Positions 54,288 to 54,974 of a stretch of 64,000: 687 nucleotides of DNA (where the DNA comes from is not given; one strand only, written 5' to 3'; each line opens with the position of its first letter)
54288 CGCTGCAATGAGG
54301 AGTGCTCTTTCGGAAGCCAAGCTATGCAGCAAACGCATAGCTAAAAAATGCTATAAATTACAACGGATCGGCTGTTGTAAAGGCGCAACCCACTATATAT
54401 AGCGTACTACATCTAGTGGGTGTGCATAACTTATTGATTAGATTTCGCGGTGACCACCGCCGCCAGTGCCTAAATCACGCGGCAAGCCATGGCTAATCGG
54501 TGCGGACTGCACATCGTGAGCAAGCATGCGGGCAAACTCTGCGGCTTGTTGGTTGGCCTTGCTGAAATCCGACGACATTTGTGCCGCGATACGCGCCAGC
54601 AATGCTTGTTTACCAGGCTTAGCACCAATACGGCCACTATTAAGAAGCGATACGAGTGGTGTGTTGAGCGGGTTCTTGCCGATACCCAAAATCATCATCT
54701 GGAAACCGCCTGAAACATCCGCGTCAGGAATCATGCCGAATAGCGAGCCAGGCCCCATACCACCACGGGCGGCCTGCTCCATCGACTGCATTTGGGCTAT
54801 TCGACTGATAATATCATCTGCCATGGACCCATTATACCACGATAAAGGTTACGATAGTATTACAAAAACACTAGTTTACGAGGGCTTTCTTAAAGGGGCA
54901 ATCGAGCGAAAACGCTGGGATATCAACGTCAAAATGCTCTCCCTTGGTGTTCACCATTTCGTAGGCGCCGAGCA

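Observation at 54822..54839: Orphan genes with a -10 element 6 nt from an SD-less ATG: predicted leaderless mRNAs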

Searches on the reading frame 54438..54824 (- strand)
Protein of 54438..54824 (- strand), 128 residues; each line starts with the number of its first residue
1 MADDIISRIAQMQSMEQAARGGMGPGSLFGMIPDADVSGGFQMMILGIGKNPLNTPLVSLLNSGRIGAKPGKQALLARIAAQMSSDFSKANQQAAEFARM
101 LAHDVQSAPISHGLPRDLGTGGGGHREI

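Call 8: search_protein_families(library=pfam, proteins=[window:54438-54824:-], max_evalue=0.01)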
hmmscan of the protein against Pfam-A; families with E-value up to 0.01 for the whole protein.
window:54438-54824:- (128 aa): 0 families

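Call 10: find_encoding_contigs(protein=window:54438-54824:-, flank=3000, max_places=6)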
Protein window:54438-54824:- (128 aa): 3 contigs read that carry it; 1 place shown.
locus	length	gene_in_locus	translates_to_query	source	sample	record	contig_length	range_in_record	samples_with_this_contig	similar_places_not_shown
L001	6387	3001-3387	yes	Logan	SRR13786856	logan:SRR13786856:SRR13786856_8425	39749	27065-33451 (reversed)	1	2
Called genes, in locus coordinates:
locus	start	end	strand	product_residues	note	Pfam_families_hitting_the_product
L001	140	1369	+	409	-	PF01494:FAD_binding_3, PF08491:SE (weak)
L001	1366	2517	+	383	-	PF04389:Peptidase_M28 (faint), PF01546:Peptidase_M20, PF07687:M20_dimer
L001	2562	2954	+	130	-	PF04379:DUF525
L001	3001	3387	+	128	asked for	-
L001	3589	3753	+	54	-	-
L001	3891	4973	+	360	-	PF00563:EAL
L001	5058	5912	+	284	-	PF16976:RcpC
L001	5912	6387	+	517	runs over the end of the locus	PF13629:T2SS-T3SS_pil_N, PF00263:Secretin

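Call 11: find_homologous_proteins(query=window:54438-54824:-, max_evalue=0.001)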
Query window:54438-54824:- (128 aa): 3 proteins with E <= 0.001 among 26 candidates.
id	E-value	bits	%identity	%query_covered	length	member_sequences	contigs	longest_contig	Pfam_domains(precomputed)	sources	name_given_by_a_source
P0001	6.2e-73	261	95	100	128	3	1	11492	-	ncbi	ncbi:MAG: hypothetical protein ACOYJ2_05770 [Rickettsiales bacterium]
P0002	3.0e-59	216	82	100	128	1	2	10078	-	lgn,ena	-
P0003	2.2e-29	120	66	73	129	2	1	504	-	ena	-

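Call 12: find_encoding_contigs(protein=P0001, flank=3000, max_places=3)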
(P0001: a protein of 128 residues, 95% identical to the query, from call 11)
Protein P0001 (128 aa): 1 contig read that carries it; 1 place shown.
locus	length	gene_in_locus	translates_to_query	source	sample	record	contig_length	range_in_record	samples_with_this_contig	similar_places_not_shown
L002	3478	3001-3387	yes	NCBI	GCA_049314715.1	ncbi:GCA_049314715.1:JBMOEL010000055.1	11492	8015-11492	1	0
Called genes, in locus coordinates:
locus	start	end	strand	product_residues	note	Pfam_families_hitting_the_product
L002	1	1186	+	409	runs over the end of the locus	PF01494:FAD_binding_3, PF05834:Lycopene_cycl (faint), PF08491:SE (weak)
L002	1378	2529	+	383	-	PF04389:Peptidase_M28 (weak), PF01546:Peptidase_M20, PF07687:M20_dimer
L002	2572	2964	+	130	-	PF04379:DUF525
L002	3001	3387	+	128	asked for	-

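Call 13: find_encoding_contigs(protein=P0002, flank=3000, max_places=3)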
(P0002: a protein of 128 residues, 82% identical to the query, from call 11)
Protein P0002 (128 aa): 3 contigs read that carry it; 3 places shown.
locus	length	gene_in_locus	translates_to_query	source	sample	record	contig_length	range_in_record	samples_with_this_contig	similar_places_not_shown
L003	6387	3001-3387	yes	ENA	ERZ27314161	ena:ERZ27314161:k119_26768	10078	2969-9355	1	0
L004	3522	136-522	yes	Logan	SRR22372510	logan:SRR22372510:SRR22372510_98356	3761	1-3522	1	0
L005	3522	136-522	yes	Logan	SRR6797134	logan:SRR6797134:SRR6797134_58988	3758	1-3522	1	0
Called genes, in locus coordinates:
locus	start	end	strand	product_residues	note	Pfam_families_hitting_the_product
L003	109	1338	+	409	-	PF01494:FAD_binding_3, PF08491:SE (faint)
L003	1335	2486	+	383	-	PF04389:Peptidase_M28 (weak), PF01546:Peptidase_M20, PF07687:M20_dimer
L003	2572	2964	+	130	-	PF04379:DUF525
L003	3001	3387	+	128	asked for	-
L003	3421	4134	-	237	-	PF07719:TPR_2 (faint), PF13181:TPR_8 (faint), PF13371:TPR_9 (faint)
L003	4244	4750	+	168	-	-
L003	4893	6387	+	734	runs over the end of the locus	PF03979:Sigma70_r1_1, PF00140:Sigma70_r1_2, PF04546:Sigma70_ner, PF04542:Sigma70_r2, PF04539:Sigma70_r3, PF04545:Sigma70_r4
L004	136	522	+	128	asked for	-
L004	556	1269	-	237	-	PF07719:TPR_2 (faint), PF13181:TPR_8 (faint), PF13371:TPR_9 (faint)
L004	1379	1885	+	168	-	-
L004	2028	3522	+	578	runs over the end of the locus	?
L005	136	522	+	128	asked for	-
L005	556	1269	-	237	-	PF07719:TPR_2 (faint), PF13181:TPR_8 (faint), PF13371:TPR_9 (faint)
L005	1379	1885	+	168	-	-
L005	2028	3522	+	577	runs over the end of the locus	?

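Call 14: find_encoding_contigs(protein=P0003, flank=3000, max_places=3)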
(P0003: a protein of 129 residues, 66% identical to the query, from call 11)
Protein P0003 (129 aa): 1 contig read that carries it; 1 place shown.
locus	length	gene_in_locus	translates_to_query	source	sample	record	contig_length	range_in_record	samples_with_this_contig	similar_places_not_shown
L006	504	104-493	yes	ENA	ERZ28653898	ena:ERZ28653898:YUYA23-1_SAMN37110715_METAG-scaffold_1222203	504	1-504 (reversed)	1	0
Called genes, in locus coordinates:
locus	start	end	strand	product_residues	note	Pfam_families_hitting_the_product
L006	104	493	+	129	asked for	-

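Call 74: search_protein_families(library=ncbifam, proteins=[window:54438-54824:-], max_evalue=0.00001)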
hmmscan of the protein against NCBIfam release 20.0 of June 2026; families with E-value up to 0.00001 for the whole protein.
window:54438-54824:- (128 aa): 0 families
